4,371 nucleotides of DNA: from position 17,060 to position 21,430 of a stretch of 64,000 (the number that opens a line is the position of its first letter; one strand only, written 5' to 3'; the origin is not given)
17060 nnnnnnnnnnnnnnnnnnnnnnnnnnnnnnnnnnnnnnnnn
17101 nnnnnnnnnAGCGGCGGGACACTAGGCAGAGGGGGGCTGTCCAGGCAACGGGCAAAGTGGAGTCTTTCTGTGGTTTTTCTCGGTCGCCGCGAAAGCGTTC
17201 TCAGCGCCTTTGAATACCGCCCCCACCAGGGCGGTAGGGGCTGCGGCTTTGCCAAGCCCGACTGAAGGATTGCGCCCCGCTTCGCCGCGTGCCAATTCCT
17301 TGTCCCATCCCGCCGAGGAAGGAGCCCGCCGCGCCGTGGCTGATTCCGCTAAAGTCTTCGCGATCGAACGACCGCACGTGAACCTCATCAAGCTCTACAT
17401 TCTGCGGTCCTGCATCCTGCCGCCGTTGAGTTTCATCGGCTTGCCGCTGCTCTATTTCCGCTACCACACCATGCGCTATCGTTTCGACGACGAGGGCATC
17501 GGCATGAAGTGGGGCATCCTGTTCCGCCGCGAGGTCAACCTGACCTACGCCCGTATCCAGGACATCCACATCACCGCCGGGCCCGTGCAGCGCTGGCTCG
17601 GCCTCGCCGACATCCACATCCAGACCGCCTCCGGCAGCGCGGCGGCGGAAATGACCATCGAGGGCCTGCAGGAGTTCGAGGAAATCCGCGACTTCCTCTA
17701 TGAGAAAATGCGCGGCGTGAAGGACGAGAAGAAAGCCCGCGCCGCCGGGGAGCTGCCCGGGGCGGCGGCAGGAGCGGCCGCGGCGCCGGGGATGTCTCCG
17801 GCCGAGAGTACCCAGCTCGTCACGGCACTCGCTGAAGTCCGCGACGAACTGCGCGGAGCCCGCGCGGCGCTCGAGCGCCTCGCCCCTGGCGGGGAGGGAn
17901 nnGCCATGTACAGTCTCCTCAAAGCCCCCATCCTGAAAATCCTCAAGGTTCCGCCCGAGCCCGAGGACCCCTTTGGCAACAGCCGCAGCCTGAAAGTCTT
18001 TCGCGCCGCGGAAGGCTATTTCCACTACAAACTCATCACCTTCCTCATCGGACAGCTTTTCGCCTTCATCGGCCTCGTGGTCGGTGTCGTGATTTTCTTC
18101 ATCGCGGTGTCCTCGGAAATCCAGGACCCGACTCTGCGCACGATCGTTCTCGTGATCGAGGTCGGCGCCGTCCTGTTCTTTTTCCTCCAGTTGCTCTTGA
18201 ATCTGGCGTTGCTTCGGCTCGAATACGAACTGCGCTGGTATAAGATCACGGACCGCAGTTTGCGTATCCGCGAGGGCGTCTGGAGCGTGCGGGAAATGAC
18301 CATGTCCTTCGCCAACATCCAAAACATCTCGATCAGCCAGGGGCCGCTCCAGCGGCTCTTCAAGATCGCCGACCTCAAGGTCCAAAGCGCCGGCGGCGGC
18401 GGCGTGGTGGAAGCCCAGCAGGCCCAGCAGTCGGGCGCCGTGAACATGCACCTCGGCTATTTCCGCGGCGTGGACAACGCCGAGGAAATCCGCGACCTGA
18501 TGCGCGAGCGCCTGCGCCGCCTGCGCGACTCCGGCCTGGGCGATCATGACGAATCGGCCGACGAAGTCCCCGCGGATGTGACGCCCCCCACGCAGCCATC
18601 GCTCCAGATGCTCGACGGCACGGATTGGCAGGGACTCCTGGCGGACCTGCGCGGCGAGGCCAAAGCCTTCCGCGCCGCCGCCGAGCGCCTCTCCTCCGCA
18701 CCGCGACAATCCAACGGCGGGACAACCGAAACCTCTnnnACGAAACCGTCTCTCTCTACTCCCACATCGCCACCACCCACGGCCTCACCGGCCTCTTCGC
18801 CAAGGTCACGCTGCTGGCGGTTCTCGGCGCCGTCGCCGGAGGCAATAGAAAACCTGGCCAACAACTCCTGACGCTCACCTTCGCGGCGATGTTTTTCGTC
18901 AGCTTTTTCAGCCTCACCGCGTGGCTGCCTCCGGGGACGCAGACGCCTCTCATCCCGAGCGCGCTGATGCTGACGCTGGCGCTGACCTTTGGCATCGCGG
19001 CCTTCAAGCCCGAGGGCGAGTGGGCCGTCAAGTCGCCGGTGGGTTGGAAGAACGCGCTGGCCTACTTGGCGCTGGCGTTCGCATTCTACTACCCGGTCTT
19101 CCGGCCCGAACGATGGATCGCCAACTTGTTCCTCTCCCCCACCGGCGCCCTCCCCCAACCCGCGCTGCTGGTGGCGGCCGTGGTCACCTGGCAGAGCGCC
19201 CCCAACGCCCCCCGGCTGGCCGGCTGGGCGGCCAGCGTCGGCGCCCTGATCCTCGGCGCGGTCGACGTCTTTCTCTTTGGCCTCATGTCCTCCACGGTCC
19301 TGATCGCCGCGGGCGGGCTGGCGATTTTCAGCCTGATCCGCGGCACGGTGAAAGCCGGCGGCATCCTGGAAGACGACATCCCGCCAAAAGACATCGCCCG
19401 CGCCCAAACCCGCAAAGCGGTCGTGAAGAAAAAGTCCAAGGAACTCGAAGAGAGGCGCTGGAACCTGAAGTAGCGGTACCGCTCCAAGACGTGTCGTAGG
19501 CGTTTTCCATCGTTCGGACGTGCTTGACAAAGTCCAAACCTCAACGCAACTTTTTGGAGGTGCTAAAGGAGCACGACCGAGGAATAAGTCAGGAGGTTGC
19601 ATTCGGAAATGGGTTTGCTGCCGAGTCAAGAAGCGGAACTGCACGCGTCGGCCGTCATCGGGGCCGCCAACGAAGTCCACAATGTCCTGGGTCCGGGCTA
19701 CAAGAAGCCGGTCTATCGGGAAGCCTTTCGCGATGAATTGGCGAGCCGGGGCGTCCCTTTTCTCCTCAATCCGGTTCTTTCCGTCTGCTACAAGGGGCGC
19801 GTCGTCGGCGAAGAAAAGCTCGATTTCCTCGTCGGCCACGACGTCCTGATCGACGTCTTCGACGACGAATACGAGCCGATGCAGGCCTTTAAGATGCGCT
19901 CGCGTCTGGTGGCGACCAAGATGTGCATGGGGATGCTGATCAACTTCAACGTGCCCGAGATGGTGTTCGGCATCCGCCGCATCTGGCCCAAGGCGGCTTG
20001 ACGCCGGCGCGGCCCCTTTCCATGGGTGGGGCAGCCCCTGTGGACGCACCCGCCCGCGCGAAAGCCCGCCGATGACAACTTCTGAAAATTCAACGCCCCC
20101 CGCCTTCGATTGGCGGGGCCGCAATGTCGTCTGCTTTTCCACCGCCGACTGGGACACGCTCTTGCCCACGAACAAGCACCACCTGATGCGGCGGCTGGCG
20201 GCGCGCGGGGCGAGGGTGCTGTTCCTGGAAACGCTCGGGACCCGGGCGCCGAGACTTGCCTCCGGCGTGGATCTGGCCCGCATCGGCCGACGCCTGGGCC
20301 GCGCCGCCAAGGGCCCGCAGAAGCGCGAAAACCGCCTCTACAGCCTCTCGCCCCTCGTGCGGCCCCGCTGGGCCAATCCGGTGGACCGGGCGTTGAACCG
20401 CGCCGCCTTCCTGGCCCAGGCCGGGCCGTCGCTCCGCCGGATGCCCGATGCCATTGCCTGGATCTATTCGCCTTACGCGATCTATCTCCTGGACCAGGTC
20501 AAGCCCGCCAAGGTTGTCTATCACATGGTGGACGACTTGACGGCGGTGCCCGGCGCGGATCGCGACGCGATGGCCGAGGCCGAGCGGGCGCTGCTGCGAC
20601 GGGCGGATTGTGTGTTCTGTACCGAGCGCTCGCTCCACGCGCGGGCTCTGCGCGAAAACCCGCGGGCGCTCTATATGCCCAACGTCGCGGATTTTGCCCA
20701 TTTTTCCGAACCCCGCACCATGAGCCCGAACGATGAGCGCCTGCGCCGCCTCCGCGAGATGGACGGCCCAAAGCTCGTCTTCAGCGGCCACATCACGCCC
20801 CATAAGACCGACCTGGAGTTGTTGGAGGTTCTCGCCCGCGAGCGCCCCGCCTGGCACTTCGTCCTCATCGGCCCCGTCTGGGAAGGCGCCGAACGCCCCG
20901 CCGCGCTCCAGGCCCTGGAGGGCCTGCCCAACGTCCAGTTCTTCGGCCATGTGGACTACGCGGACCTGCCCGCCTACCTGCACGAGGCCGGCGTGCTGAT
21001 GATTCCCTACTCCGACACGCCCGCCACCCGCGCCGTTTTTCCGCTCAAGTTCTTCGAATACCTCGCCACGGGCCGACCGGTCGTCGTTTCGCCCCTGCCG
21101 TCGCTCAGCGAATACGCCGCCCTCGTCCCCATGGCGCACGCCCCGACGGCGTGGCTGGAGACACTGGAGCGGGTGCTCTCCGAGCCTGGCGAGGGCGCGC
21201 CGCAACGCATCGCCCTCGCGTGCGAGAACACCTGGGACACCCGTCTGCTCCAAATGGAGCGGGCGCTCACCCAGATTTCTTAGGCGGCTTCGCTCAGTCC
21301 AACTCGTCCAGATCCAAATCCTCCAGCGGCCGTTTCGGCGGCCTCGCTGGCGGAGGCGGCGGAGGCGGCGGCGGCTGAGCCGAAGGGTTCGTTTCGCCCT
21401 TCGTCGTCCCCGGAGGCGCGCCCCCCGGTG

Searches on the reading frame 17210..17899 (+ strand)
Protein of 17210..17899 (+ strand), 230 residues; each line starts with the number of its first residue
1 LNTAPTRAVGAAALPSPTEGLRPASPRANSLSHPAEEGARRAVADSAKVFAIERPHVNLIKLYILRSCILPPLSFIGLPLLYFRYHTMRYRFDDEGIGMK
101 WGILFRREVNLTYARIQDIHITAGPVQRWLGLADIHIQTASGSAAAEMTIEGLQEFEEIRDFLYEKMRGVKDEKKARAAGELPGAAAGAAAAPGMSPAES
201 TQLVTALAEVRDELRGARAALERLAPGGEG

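Call 36: search_protein_families(library=pfam, proteins=[window:17210-17899:+], max_evalue=0.01)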
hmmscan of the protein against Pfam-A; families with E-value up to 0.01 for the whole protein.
window:17210-17899:+ (230 aa): 1 family
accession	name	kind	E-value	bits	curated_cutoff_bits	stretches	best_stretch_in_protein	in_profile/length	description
PF03703.20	bPH_2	-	1.5e-18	67.2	22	1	85-163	1-78/78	Bacterial PH domain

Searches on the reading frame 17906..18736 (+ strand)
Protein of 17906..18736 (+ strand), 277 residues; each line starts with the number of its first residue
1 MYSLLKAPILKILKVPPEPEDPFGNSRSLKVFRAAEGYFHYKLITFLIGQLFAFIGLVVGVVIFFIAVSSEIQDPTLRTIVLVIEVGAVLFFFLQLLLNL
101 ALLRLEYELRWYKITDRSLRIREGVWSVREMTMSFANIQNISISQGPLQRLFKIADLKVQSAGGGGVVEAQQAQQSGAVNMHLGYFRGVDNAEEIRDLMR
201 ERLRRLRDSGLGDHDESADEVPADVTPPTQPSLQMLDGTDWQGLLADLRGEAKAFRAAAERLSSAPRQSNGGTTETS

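Call 36: search_protein_families(library=pfam, proteins=[window:17906-18736:+], max_evalue=0.01)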
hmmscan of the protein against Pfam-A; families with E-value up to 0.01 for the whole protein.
window:17906-18736:+ (277 aa): 2 families
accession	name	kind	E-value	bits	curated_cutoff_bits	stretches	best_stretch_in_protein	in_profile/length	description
PF03703.20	bPH_2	-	6.3e-19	68.4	22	1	111-198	5-77/78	Bacterial PH domain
PF01313.24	Bac_export_3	-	0.0039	17.5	25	0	45-99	13-67/74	Bacterial export proteins, family 3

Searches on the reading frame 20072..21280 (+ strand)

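Call 36: search_protein_families(library=pfam, proteins=[window:20072-21280:+], max_evalue=0.01)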
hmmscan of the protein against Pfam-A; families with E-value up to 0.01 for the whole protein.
window:20072-21280:+ (403 aa): 4 families
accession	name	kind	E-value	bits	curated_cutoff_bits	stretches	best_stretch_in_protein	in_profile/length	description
PF13692.12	Glyco_trans_1_4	-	9.2e-15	55.6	27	1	233-370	2-141/142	Glycosyl transferases group 1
PF00534.26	Glycos_transf_1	-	5.1e-12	46.1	26.4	1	229-349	12-131/172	Glycosyl transferases group 1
PF13524.12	Glyco_trans_1_2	-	4.6e-08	33.5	25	1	249-375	4-118/144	Glycosyl transferase-like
PF13579.12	Glyco_trans_4_4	-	0.00034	21.4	29.7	1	36-198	8-148/158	Glycosyl transferase 4-like domain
